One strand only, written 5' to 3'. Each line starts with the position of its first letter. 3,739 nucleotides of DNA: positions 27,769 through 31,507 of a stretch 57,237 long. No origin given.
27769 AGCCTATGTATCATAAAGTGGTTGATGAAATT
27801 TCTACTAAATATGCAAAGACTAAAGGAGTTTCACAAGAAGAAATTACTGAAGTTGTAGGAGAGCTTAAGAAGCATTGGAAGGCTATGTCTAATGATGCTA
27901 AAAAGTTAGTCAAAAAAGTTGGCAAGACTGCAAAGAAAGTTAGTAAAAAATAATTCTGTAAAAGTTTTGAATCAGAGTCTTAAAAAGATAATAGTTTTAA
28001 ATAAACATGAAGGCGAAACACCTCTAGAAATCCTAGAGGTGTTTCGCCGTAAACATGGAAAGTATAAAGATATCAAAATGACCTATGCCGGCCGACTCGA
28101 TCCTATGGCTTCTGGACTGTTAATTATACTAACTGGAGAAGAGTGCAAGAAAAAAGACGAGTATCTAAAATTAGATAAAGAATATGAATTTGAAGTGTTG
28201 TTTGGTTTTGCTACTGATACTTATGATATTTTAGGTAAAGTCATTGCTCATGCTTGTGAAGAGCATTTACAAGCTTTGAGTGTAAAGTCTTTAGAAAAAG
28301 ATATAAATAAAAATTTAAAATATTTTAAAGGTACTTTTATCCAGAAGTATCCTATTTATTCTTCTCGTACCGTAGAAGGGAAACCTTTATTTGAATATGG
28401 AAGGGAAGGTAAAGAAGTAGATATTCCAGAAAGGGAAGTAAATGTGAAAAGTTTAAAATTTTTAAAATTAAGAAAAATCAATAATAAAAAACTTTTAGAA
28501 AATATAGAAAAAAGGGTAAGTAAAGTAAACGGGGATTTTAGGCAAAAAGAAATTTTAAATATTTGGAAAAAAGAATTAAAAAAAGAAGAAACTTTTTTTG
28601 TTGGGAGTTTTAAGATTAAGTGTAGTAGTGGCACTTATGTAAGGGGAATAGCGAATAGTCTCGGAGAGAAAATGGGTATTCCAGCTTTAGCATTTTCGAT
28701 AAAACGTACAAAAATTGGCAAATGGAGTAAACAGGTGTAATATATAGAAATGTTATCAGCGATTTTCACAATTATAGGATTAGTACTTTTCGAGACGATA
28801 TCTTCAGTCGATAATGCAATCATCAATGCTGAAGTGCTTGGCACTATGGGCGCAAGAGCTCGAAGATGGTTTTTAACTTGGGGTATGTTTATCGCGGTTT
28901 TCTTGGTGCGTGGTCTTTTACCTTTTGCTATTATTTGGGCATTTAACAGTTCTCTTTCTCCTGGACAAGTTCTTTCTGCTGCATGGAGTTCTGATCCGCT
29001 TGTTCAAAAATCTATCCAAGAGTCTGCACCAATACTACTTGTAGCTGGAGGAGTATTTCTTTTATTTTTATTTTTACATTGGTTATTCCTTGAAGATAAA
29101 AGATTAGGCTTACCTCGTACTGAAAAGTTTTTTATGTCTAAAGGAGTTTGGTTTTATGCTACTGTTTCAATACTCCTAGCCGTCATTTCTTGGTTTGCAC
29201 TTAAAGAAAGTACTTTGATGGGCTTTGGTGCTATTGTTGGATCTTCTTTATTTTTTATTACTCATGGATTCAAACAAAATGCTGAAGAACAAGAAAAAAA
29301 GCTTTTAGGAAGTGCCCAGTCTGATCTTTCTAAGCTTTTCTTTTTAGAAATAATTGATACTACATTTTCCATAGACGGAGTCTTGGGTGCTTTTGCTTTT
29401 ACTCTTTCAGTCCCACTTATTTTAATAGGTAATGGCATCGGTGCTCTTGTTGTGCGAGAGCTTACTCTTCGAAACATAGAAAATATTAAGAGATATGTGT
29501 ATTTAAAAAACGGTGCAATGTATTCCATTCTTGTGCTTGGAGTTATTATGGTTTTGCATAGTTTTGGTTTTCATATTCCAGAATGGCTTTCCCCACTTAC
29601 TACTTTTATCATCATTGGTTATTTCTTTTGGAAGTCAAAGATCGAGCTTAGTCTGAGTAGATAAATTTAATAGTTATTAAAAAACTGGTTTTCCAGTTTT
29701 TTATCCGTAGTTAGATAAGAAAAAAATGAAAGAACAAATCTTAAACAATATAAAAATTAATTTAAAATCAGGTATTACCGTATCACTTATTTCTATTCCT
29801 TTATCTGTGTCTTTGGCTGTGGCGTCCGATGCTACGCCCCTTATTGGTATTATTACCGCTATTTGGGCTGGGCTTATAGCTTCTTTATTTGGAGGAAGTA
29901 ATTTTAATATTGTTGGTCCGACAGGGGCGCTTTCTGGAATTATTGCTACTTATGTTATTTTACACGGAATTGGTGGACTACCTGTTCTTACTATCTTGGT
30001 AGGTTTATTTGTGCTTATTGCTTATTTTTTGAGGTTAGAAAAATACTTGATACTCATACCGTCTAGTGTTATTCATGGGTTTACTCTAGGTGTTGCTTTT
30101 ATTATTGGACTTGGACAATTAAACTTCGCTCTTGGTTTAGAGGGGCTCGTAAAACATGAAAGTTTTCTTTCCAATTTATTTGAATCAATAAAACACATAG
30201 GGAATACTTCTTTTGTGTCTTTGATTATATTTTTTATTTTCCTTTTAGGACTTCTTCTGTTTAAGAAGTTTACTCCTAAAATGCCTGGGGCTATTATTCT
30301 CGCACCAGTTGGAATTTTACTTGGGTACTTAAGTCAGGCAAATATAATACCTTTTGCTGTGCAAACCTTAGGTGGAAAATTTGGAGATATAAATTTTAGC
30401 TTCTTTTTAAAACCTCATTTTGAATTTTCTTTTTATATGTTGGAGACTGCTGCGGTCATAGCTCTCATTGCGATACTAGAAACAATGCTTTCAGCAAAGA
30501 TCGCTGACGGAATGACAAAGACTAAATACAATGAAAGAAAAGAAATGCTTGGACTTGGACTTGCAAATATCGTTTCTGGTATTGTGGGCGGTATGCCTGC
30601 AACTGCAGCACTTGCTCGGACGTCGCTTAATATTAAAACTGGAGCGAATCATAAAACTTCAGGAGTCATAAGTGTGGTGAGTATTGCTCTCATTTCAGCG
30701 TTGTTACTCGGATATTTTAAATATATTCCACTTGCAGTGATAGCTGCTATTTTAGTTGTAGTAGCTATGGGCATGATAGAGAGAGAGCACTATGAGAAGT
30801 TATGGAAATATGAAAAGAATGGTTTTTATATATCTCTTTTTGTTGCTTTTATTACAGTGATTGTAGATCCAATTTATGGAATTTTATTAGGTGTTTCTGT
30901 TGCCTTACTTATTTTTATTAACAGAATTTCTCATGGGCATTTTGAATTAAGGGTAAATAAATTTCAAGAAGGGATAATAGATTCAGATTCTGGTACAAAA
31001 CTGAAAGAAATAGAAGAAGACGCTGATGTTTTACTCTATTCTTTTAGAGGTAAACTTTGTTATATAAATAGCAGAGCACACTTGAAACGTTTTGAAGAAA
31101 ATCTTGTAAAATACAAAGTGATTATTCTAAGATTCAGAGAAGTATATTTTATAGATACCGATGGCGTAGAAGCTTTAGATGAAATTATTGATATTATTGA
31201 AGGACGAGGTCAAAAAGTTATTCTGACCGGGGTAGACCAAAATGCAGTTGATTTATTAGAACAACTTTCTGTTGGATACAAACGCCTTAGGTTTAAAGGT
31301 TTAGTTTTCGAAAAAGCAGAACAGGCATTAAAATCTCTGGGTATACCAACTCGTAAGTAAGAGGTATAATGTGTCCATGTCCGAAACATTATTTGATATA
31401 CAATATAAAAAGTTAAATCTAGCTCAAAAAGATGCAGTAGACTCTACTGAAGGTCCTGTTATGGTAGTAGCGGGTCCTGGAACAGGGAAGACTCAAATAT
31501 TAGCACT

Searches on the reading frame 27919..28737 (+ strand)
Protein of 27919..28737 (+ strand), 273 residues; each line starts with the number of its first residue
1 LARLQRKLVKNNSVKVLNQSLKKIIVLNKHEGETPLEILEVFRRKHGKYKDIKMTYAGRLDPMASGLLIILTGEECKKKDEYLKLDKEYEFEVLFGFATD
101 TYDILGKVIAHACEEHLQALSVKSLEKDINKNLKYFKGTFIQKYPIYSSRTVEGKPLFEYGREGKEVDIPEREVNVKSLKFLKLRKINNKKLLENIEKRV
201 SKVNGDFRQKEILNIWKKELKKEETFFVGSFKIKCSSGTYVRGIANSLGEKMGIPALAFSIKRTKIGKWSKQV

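Call 48: search_protein_families(library=pfam, proteins=[window:27919-28737:+], max_evalue=0.00001)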
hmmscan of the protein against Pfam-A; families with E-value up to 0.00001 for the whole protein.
window:27919-28737:+ (273 aa): 1 family
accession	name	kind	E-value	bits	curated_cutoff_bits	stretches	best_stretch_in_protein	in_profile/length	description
PF01509.24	TruB_N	-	2.4e-33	116.1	27.3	1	50-186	5-134/149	TruB family pseudouridylate synthase (N terminal domain)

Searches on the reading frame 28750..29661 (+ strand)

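Call 48: search_protein_families(library=pfam, proteins=[window:28750-29661:+], max_evalue=0.00001)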
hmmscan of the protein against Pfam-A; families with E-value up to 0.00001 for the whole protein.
window:28750-29661:+ (304 aa): 2 families
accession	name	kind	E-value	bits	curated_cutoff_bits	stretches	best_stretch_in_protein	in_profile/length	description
PF04332.21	DUF475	-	8.1e-49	167.5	27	1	20-298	1-288/293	Protein of unknown function (DUF475)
PF03741.22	TerC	-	1.3e-19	71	27.8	1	11-270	3-177/178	Integral membrane protein TerC family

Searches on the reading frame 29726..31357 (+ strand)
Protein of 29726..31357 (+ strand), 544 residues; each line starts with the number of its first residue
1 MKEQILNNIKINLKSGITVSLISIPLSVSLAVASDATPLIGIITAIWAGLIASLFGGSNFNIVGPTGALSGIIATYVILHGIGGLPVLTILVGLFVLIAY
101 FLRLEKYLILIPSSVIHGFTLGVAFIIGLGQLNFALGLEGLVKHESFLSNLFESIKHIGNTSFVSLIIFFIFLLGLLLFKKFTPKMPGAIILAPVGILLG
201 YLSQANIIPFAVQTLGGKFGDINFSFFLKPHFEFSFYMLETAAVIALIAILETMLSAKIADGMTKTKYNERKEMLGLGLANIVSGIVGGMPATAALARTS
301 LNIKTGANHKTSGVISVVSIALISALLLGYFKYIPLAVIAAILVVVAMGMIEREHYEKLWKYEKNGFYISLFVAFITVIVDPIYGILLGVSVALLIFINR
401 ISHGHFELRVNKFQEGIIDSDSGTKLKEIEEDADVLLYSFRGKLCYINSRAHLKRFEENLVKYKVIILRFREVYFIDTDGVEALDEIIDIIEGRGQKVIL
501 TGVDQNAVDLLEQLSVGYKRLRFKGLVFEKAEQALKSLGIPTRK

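Call 48: search_protein_families(library=pfam, proteins=[window:29726-31357:+], max_evalue=0.00001)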
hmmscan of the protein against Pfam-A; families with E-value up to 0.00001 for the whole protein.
window:29726-31357:+ (544 aa): 2 families
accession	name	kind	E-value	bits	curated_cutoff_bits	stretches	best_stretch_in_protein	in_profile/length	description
PF00916.26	Sulfate_transp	-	1.2e-60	205.7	23.2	1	12-371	4-378/380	Sulfate permease family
PF01740.26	STAS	-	2.2e-09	37.5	22.6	1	428-515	3-92/106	STAS domain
